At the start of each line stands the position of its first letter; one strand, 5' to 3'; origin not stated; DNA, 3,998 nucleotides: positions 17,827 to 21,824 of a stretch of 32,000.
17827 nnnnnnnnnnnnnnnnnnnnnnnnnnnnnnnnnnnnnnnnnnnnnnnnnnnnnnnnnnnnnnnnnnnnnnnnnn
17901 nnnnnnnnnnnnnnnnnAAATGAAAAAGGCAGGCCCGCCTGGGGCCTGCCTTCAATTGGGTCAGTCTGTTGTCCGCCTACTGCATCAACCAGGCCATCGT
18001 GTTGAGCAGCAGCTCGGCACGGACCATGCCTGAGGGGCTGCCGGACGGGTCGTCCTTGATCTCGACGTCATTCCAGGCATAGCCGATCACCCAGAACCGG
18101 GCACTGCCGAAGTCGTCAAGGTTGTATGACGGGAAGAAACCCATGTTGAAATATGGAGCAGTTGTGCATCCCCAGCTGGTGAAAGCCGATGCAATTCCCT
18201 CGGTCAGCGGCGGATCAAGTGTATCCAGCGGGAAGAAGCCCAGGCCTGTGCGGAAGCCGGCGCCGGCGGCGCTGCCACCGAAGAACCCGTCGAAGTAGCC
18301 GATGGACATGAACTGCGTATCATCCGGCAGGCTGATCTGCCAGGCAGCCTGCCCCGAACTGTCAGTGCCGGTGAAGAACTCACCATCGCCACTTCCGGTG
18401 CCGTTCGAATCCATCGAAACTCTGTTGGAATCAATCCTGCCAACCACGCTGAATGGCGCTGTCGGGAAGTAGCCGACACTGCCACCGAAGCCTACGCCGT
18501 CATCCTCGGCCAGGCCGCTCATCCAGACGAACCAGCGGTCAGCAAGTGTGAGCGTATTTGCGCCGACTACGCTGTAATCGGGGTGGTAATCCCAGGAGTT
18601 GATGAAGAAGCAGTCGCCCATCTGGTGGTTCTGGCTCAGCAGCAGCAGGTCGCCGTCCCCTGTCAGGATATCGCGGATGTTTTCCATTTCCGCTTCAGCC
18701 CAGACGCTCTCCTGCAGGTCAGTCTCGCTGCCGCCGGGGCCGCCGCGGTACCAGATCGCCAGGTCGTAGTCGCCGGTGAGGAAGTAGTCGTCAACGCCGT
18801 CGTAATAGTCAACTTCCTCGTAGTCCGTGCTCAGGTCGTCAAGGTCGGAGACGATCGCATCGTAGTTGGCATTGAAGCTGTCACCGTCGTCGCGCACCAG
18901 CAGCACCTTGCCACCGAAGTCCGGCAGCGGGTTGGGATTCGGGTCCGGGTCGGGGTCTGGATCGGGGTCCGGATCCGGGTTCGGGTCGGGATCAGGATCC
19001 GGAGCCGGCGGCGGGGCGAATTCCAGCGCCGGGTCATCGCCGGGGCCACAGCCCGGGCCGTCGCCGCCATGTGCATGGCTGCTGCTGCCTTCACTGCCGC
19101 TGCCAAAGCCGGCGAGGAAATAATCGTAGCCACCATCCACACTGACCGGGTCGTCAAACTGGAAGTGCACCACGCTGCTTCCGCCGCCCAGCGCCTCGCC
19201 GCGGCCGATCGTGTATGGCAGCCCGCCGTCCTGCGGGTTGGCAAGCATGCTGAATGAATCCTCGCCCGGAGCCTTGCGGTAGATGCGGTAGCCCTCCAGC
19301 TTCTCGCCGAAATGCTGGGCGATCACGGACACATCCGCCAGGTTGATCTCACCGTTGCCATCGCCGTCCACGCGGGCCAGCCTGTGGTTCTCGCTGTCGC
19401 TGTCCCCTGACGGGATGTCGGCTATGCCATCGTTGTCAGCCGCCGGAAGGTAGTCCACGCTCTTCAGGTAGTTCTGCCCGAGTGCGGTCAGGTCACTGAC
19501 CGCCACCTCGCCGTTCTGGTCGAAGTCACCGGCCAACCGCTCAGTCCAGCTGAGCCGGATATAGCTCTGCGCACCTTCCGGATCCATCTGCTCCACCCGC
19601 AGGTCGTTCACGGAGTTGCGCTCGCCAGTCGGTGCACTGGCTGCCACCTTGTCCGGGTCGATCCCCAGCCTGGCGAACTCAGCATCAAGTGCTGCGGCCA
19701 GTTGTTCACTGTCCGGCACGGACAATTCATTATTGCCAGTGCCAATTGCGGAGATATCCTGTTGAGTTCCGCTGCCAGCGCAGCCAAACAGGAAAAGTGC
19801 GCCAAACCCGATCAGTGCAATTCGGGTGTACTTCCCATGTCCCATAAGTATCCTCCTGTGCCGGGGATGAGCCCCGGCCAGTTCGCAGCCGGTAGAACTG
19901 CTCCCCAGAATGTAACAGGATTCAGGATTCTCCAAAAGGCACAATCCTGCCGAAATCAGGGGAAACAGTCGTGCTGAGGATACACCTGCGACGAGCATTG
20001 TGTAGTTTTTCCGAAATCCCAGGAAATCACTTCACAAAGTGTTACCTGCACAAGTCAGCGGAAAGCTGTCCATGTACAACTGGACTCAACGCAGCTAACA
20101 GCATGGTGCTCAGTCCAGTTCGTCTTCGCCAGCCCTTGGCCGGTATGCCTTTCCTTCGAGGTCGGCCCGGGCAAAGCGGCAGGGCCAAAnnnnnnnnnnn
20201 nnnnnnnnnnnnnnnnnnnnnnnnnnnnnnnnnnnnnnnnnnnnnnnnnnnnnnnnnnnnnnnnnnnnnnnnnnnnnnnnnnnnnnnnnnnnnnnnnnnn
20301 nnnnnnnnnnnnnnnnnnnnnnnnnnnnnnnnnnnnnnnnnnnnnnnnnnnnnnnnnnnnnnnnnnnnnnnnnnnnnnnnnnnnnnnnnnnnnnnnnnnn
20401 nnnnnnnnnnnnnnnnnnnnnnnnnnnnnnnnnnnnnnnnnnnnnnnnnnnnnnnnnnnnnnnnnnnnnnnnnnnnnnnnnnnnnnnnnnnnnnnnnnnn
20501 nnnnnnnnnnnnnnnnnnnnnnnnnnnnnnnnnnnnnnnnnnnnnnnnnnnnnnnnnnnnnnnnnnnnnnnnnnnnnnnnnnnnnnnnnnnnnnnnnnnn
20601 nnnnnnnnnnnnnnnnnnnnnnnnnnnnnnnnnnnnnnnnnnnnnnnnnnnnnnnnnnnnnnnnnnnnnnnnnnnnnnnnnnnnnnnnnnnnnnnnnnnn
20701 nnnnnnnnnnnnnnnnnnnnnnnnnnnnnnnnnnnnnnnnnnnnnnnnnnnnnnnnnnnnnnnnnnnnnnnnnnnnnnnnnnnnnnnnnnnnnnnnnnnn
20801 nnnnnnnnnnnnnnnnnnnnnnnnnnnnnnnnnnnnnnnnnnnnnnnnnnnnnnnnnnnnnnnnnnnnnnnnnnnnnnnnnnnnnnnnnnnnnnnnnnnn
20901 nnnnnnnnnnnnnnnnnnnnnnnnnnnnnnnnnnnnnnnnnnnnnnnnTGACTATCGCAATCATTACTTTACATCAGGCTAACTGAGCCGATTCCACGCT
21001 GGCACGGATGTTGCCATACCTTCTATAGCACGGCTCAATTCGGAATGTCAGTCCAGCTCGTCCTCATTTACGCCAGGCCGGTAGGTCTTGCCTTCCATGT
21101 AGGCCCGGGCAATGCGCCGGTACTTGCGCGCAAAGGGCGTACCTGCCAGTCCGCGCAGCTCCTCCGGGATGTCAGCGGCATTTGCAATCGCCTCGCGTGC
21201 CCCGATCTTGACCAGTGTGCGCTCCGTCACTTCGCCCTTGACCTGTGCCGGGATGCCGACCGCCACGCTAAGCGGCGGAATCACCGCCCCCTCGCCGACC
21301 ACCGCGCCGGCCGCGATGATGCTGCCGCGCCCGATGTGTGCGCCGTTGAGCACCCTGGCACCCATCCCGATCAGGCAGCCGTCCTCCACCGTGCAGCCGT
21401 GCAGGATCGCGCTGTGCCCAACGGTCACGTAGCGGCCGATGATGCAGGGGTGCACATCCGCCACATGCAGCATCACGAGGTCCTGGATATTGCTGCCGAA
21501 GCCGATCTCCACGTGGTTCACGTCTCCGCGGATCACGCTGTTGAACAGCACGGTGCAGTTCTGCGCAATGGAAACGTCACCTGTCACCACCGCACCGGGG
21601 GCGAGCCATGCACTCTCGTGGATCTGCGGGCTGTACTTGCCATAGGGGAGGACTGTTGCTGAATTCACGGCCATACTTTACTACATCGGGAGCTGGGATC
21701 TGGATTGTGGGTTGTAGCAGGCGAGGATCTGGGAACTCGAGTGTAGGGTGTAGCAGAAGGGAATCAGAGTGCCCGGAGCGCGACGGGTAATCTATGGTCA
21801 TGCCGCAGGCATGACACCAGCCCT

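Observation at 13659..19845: Family B: lipoproteins with an atypical split dockerin-like module and a shared uncharacterised C-terminal domain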

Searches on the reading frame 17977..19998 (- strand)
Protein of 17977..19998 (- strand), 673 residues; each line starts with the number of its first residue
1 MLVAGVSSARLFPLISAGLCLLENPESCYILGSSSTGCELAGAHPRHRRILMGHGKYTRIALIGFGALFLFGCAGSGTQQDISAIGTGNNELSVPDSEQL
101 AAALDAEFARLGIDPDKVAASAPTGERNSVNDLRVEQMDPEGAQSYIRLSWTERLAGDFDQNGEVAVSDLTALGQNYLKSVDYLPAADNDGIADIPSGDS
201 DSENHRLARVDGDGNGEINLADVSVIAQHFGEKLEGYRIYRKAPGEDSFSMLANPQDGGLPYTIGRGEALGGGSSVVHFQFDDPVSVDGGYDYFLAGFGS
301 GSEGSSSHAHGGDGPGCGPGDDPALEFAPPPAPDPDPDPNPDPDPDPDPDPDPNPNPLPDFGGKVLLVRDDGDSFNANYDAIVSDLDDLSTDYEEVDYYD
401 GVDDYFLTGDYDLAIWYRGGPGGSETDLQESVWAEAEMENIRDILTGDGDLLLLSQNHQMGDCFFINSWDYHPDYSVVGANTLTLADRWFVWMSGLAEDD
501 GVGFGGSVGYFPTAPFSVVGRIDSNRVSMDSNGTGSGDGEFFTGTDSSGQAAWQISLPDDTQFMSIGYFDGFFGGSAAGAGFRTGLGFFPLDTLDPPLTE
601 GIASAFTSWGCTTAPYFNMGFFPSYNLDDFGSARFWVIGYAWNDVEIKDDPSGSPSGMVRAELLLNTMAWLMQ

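Call 6: search_protein_families(library=pfam, proteins=[window:17977-19998:-], max_evalue=1)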
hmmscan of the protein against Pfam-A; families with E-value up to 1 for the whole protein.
window:17977-19998:- (673 aa): 2 families
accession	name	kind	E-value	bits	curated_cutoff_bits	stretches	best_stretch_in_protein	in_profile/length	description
PF05887.16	Trypan_PARP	-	0.00025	21.5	100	1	315-359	59-109/134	Procyclic acidic repetitive protein (PARP)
PF00404.24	Dockerin_1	-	0.005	17.4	22.9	1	156-229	1-55/57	Dockerin type I domain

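Call 7: search_protein_families(library=ncbifam, proteins=[window:17977-19998:-], max_evalue=1)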
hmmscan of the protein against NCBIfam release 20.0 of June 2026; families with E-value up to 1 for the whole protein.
window:17977-19998:- (673 aa): 4 families
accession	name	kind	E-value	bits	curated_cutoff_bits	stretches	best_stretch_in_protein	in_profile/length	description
NF007285.1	PRK09752.1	equivalog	2.5e-06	25.5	1459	1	265-360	860-949/1250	AIDA-I family autotransporter adhesin YfaL/EhaC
NF037973.1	metallo_SslE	exception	9.5e-06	23.2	3000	1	295-363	21-92/1519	lipoprotein metalloprotease SslE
NF033845.1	MSCRAMM_ClfB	exception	0.0014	16.6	999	1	298-362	530-593/871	MSCRAMM family adhesin clumping factor ClfB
NF011521.0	PRK14960.1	equivalog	0.53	8.6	1228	1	324-359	408-444/702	DNA polymerase III subunit gamma/tau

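Call 13: search_solved_structures(query=window:17977-19845:-, max_evalue=10, show_alignments=3)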
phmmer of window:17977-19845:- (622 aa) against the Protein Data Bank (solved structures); distinct sequences matched with E-value up to 10: 15.
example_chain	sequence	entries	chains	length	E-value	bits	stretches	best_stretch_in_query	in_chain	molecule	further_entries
23px_A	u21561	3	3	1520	0.0017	20.3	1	244-313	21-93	Putative lipoprotein AcfD homolog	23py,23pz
2y3n_B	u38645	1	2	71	0.038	15.9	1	160-192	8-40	CELLULOSOMAL FAMILY-48 PROCESSIVE GLYCOSIDE HYDROLASE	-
6kif_D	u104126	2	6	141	0.16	13.8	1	175-222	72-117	Photosystem I reaction center subunit II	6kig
2rrt_A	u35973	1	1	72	0.78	11.5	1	148-186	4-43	Calmodulin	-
4fl4_A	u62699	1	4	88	0.8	11.5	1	103-145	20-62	Glycoside hydrolase family 9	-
9k09_D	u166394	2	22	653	0.81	11.4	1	270-315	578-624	Portal protein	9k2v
6fos_D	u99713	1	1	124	0.92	11.3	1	182-219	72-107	Photosystem I p700 chlorophyll A apoprotein A2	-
4l3a_A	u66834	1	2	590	1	11.1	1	280-307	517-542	Internalin K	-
7blz_D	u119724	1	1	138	1.1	11.1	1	182-219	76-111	Photosystem I p700 chlorophyll A apoprotein A2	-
5zgb_D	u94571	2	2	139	1.1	11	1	182-219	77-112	PsaD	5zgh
9fkn_A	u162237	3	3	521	1.4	10.7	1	268-310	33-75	Monocarboxylate transporter 8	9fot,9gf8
9gv5_A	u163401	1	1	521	1.4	10.7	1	268-310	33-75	Monocarboxylate transporter 8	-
8ab6_A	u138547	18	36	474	1.7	10.4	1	290-367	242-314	YALI0A14806p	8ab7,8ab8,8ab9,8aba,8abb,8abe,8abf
8r57_M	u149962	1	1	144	3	9.5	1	124-190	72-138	40S ribosomal protein S12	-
24kr_D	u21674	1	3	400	3.5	9.3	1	269-310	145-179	Heavy chain antibody G2.3-Fc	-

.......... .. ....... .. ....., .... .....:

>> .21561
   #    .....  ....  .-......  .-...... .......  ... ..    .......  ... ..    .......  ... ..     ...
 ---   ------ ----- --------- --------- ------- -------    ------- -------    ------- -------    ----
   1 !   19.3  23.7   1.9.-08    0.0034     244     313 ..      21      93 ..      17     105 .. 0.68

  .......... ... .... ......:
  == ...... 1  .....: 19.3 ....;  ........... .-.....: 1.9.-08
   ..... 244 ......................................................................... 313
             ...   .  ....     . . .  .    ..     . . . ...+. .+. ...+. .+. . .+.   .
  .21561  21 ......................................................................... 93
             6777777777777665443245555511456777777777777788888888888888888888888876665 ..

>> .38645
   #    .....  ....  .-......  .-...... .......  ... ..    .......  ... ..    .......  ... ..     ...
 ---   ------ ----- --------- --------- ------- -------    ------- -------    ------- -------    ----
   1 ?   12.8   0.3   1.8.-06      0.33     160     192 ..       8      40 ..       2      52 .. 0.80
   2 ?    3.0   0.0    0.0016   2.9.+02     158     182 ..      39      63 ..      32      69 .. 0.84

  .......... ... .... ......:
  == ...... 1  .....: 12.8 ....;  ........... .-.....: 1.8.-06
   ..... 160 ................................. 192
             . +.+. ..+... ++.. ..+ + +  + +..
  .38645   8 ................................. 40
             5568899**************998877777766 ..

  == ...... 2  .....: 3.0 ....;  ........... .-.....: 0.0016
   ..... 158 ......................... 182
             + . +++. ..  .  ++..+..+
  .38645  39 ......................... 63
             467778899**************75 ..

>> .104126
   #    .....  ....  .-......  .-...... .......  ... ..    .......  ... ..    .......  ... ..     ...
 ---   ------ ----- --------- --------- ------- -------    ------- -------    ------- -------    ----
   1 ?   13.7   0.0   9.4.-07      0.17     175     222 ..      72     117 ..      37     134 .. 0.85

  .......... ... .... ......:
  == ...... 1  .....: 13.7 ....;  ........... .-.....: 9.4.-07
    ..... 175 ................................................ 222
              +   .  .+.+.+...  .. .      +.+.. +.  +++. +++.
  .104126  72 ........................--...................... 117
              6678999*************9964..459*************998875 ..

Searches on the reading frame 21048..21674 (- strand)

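Call 9: search_protein_families(library=pfam, proteins=[window:21048-21674:-], max_evalue=0.001)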
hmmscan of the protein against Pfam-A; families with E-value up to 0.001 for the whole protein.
window:21048-21674:- (208 aa): 3 families
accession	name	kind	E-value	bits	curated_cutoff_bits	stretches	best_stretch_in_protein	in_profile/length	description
PF00132.30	Hexapep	-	4.4e-19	67.7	27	2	93-127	1-35/36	Bacterial transferase hexapeptide (six repeats)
PF25084.1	LbH_EIF2B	-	1.9e-08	34.7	54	1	55-132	22-99/105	EIF2B subunit epsilon LbH domain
PF14602.12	Hexapep_2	-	4.3e-05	23.6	27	1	95-127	3-33/34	Hexapeptide repeat of succinyl-transferase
